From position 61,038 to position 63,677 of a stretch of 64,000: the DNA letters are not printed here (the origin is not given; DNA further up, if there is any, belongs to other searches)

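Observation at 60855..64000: Cobalamin riboswitch controlling a T9SS-sorted beta-propeller protein plus a BtuB-like receptor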

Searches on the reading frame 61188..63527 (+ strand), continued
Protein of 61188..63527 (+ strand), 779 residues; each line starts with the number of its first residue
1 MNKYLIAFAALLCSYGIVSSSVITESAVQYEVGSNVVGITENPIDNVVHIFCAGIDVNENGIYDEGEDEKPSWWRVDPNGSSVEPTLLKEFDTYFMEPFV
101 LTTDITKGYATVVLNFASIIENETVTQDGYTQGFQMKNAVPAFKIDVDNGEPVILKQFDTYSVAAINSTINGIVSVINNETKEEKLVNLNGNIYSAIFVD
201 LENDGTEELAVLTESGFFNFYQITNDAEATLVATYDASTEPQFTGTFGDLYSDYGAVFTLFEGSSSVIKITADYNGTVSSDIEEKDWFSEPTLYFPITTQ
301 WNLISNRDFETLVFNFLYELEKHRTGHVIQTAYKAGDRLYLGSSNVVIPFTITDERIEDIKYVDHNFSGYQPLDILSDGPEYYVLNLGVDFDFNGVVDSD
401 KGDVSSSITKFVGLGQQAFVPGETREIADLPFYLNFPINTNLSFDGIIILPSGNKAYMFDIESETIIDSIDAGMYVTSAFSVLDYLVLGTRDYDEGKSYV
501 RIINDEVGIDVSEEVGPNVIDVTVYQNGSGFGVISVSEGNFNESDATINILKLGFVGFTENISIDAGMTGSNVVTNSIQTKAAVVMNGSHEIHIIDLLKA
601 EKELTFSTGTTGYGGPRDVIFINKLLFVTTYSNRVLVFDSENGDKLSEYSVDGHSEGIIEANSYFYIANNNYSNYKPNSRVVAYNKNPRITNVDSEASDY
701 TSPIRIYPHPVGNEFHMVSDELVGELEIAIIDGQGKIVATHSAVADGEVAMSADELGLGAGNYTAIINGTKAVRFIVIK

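Call 61: find_encoding_contigs(protein=window:61188-63527:+, flank=10000, max_places=4)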
Protein window:61188-63527:+ (779 aa): 12 contigs read that carry it; 4 places shown.
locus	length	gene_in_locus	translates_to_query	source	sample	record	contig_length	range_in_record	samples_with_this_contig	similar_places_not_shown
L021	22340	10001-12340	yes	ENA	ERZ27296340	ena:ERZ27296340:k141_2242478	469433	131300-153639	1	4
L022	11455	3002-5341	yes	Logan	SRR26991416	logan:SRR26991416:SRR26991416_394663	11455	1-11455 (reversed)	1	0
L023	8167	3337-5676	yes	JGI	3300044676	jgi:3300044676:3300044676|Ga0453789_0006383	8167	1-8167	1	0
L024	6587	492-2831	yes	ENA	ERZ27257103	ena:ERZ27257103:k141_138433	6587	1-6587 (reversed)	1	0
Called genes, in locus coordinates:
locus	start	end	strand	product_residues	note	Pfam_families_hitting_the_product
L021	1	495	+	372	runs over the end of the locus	PF00155:Aminotran_1_2, PF01041:DegT_DnrJ_EryC1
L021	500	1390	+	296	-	PF00483:NTP_transferase, PF12804:NTP_transf_3 (weak)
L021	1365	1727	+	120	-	PF00072:Response_reg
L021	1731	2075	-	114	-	PF18962:Por_Secre_tail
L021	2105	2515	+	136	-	-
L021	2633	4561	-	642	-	PF00012:HSP70, PF06723:MreB_Mbl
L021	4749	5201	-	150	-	PF00011:HSP20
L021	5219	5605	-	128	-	PF00011:HSP20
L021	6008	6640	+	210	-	-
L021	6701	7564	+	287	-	-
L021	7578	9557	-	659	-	PF07715:Plug, PF00593:TonB_dep_Rec_b-barrel, PF14905:OMP_b-brl_3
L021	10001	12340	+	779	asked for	-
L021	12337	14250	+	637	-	PF07715:Plug, PF00593:TonB_dep_Rec_b-barrel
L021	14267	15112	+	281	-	-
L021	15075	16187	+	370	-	-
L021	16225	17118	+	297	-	PF01882:DUF58, PF13519:VWA_2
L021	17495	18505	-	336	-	PF08100:Dimerisation, PF00891:Methyltransf_2, PF13489:Methyltransf_23, PF05175:MTS (weak), PF08241:Methyltransf_11 (weak), PF08242:Methyltransf_12, PF13649:Methyltransf_25, PF13847:Methyltransf_31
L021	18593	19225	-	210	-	-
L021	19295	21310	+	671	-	PF07676:PD40, PF00691:OmpA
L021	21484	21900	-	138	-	PF09912:DUF2141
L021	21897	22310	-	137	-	PF03330:DPBB_1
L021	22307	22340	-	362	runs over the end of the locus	PF00483:NTP_transferase, PF22640:ManC_GMP_beta-helix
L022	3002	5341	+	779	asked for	-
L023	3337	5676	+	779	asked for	-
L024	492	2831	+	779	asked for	-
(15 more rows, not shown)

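Call 64: search_solved_structures(query=L021:15075-16187:+, max_evalue=0.001, show_alignments=1)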
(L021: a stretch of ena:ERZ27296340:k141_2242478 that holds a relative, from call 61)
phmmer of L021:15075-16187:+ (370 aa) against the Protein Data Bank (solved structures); distinct sequences matched with E-value up to 0.001: 9.
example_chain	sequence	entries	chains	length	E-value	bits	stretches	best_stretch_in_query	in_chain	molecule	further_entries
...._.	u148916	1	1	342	7.8e-16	61.2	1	50-369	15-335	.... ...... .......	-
8ptd_A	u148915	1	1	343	7.9e-16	61.2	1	50-369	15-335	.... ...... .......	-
8blw_B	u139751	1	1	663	1e-15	60.8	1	49-369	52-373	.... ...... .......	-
8bmx_D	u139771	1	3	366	5.7e-05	25.5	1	45-364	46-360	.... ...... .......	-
8bmy_A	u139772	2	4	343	8.6e-05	24.9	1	46-364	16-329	Putative surface layer protein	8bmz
8bn0_A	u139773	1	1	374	8.6e-05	24.9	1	45-364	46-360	Putative surface layer protein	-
8baz_A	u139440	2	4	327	0.00014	24.2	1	47-364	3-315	Surface layer protein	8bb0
8bai_A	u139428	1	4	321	0.00014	24.2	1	47-364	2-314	Surface layer protein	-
3dsm_A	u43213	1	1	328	0.0002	23.7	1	47-364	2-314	uncharacterized protein BACUNI_02894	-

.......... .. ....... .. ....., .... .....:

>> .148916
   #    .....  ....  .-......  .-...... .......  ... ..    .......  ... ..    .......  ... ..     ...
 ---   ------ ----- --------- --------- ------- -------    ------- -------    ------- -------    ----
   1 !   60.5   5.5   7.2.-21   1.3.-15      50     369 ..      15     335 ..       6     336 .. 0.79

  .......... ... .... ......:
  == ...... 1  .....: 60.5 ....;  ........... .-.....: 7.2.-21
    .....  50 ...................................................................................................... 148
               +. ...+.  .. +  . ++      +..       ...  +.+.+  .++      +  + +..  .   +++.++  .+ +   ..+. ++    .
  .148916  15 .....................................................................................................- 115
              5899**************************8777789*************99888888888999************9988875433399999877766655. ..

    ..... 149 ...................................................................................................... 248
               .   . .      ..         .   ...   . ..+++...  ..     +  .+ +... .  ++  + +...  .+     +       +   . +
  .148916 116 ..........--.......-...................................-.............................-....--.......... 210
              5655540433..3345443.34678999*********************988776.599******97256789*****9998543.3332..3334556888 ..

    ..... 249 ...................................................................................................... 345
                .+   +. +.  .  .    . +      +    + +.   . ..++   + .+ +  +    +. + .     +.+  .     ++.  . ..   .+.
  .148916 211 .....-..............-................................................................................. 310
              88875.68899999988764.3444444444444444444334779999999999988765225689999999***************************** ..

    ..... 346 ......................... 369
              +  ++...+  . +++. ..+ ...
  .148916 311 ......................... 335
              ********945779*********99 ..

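Call 65: search_solved_structures(query=L021:12337-14250:+, max_evalue=1e-10)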
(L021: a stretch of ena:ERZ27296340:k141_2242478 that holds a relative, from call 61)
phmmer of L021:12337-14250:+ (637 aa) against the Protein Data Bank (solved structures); distinct sequences matched with E-value up to 1e-10: 12.
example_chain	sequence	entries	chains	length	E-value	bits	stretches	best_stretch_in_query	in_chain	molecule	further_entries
8blw_A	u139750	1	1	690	4.8e-37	130.8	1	50-634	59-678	Vitamin B12 transporter BtuB1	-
8bmx_C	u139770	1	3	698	4e-27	98.1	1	410-630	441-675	Putative TonB-linked outer membrane receptor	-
8p98_A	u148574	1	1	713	2.1e-23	85.8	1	355-630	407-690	Vitamin B12 transporter BtuB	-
8p97_A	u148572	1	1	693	2.2e-23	85.7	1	355-630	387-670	TonB-dependent receptor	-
3rgn_A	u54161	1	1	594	8.4e-16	60.7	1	53-154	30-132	Vitamin B12 transporter BtuB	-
3rgm_A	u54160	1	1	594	8.7e-16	60.6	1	53-154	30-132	Vitamin B12 transporter BtuB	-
1nqe_A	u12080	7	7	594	1.3e-15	60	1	53-154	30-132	Vitamin B12 receptor | Vitamin B12 transporter btuB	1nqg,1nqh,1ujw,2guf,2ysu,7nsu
2gsk_A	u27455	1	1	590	1.6e-15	59.7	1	53-154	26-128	Vitamin B12 transporter btuB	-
3m8b_A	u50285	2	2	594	2.3e-15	59.2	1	53-154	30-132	Vitamin B12 transporter btuB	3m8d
1nqf_A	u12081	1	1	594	1.1e-14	57.1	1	53-154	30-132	Vitamin B12 receptor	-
2hdf_A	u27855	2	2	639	3.6e-12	48.7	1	50-154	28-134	Colicin I receptor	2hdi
9nn6_A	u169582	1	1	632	4.5e-12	48.4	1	52-154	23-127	Colicin I receptor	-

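Call 68: find_homologous_proteins(query=L021:14240-15112:+)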
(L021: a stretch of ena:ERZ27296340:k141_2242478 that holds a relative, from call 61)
Query L021:14240-15112:+ (290 aa): 390 proteins with E <= 0.001 among 1946 candidates; the best 120 are listed.
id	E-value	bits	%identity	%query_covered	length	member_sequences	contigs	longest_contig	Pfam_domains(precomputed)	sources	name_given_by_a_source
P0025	5.8e-187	638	100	100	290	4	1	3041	-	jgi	-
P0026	1.3e-166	571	92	97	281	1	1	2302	-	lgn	-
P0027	2.0e-152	524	83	96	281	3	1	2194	-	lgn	-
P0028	1.6e-151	521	82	96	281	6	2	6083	-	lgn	-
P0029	5.0e-142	490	75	100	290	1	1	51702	-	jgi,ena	-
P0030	5.0e-138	477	76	97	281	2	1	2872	-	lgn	-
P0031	1.1e-135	470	75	97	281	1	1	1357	-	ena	-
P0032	2.0e-132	459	73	97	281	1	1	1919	-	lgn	-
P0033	3.9e-131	455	70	100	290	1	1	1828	-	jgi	jgi:hypothetical protein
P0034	1.2e-101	358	60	99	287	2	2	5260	PF18962.8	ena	-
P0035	4.5e-101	356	60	98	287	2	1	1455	PF18962.8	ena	-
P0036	5.0e-100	353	60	99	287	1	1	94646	PF18962.8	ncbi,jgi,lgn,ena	ncbi:MAG: T9SS type A sorting domain-containing protein [Candidatus Kapaibacterium sp.]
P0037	6.6e-100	352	61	93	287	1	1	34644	PF18962.8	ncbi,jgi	-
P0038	5.3e-99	349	59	99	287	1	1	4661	PF18962.8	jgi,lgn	jgi:hypothetical protein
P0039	5.4e-99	349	60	93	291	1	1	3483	PF18962.8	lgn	-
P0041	2.4e-98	347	58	98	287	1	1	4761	PF18962.8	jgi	jgi:hypothetical protein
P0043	4.1e-98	346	59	98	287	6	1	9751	PF18962.8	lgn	-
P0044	5.4e-98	346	60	93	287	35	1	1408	PF18962.8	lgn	-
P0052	1.5e-93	331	60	90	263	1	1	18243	PF18962.8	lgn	-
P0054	6.3e-72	260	50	91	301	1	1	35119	PF18962.8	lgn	-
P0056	2.6e-71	258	48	100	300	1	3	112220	PF18962.8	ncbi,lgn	-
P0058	2.7e-70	255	50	99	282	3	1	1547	PF18962.8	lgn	-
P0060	1.5e-69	252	50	91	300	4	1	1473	PF18962.8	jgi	-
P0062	5.4e-68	247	46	92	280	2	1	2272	PF18962.8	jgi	jgi:hypothetical protein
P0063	8.0e-68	247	48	94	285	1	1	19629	PF18962.8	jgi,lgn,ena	-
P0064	9.6e-68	247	47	93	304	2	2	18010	PF18962.8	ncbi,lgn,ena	-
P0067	1.7e-66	242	45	91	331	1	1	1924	PF18962.8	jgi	-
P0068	3.8e-66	241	47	93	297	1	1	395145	PF18962.8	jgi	jgi:hypothetical protein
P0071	8.1e-66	240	46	99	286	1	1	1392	PF18962.8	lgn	-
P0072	1.9e-65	239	44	96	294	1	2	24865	PF18962.8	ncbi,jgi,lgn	-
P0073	2.2e-65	239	46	100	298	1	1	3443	PF18962.8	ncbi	-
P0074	2.7e-65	239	47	91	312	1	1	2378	PF18962.8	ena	-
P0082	2.9e-64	235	42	98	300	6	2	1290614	PF18962.8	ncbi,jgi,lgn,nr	ncbi:hypothetical protein D9V84_00810 [Bacteroidetes/Chlorobi group bacterium Naka2016]|jgi:hypothet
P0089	1.1e-62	230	45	90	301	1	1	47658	PF18962.8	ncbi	-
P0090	1.1e-62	230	45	94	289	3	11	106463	PF18962.8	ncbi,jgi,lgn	-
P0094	4.6e-62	228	43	97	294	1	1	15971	PF18962.8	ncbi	-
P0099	6.9e-62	227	46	91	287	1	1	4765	PF18962.8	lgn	-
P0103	1.9e-61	226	45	94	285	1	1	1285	PF18962.8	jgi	jgi:hypothetical protein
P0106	6.0e-61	224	46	89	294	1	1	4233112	-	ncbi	-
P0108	9.6e-61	224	44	98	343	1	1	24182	PF18962.8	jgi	jgi:hypothetical protein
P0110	2.3e-60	222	42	91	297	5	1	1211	PF18962.8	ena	-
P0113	5.0e-60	221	44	93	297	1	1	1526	PF18962.8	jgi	-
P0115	5.9e-60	221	43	98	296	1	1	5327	PF18962.8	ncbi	-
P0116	6.8e-60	221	41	100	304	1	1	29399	PF18962.8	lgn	-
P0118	1.1e-59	220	45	92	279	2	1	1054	PF18962.8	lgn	-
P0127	4.4e-59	218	43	97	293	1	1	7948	PF18962.8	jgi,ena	-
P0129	4.6e-59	218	44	98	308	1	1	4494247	PF18962.8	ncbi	-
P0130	6.0e-59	218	44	99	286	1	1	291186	PF18962.8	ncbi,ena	-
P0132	8.2e-59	217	44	91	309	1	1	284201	PF18962.8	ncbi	-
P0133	8.7e-59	217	43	91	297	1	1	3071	PF18962.8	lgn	-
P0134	9.0e-59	217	43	91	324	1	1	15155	PF18962.8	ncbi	-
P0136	1.3e-58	217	43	99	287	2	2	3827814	PF18962.8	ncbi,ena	-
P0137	1.6e-58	216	43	91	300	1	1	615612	PF18962.8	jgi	jgi:hypothetical protein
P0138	1.8e-58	216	43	91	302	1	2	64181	PF18962.8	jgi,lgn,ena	-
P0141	2.3e-58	216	44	87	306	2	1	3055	PF18962.8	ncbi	-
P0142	2.3e-58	216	43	98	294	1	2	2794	PF18962.8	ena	-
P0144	3.9e-58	215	44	98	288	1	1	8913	PF18962.8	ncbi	-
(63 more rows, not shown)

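Call 69: find_encoding_contigs(protein=P0106, flank=8000, max_places=1)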
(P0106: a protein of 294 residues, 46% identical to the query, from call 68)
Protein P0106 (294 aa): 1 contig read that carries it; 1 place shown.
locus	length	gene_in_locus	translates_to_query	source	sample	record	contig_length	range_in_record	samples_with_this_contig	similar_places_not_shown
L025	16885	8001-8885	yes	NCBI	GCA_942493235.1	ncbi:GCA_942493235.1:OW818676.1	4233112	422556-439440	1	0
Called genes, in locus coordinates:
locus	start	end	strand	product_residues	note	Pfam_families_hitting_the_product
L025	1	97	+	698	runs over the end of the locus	PF18962:Por_Secre_tail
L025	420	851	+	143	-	-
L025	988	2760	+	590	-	PF02386:TrkH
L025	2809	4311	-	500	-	PF01225:Mur_ligase, PF08245:Mur_ligase_M, PF02875:Mur_ligase_C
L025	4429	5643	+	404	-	PF00072:Response_reg, PF07228:SpoIIE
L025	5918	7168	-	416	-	PF00994:MoCF_biosynth, PF18146:CinA_KH, PF02464:CinA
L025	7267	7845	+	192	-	-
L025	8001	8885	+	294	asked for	-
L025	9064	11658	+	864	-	PF02861:Clp_N, PF13191:AAA_16 (weak), PF00004:AAA, PF17871:AAA_lid_9, PF00004:AAA, PF07724:AAA_2, PF07728:AAA_5, PF10431:ClpB_D2-small, +8 more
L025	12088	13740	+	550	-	PF19494:DUF6029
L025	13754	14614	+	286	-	PF11551:Omp28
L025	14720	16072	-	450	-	PF01336:tRNA_anti-codon, PF00152:tRNA-synt_2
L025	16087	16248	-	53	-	-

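Call 70: find_encoding_contigs(protein=P0129, flank=8000, max_places=1)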
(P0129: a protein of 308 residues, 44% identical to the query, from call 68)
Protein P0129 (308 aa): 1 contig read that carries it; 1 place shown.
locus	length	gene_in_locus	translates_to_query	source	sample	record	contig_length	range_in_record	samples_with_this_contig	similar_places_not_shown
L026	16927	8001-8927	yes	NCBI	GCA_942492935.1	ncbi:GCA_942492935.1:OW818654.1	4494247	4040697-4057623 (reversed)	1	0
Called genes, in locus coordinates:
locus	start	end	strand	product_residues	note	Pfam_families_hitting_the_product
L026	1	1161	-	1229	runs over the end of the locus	PF18962:Por_Secre_tail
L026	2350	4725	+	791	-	PF18962:Por_Secre_tail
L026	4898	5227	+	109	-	PF01541:GIY-YIG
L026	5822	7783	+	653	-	PF07715:Plug, PF00593:TonB_dep_Rec_b-barrel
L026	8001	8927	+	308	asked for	PF18962:Por_Secre_tail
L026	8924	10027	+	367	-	-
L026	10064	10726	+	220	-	PF00733:Asn_synthase (faint), PF06508:QueC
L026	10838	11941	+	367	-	PF02481:DNA_processg_A, PF17782:WHD_DprA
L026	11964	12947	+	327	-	PF00348:polyprenyl_synt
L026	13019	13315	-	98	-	PF00076:RRM_1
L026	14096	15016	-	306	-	PF02541:Ppx-GppA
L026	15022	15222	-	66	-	-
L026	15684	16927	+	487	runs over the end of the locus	PF00749:tRNA-synt_1c, PF19269:Anticodon_2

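Call 75: search_protein_representatives(alignment_id=A1)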
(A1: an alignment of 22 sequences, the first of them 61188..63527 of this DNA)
Query: 22 sequences, 778 profile positions. Proteins with E-value up to 0.001 (for the whole library): 299; up to 1e-10: 191; up to 1e-30: 44. The best 150 are listed.
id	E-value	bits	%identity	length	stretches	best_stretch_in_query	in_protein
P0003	0.0e+00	1180.2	-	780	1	1-778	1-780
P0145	0.0e+00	1164.8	-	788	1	1-778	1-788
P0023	7.7e-286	967.1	-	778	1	1-778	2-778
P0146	1.3e-285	966.3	-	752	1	47-778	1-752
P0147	6.6e-230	782.2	-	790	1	1-777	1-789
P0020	2.8e-224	763.6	-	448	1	333-778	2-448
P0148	6.0e-195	666.5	-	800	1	1-777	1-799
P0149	1.8e-158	546.0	-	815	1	1-778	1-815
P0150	5.1e-135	468.4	-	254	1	520-778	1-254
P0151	3.1e-123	429.4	-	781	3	347-762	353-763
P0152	3.5e-114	399.4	-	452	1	366-778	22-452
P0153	2.7e-103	363.5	-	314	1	1-303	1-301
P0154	1.2e-59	219.1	-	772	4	529-763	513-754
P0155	1.4e-57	212.3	-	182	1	321-478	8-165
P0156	9.5e-51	189.7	-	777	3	371-673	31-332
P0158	1.1e-45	172.9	-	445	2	447-764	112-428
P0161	8.7e-42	160.1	-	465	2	515-777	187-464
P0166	8.9e-38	146.8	-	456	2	438-777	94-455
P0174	4.6e-33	131.2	-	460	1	364-774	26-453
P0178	1.0e-32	130.1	-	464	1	368-717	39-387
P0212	3.9e-26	108.3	-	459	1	369-705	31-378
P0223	1.8e-24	102.8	-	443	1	374-662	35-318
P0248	1.1e-20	90.3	-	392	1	364-710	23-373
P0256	1.4e-19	86.6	-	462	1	348-772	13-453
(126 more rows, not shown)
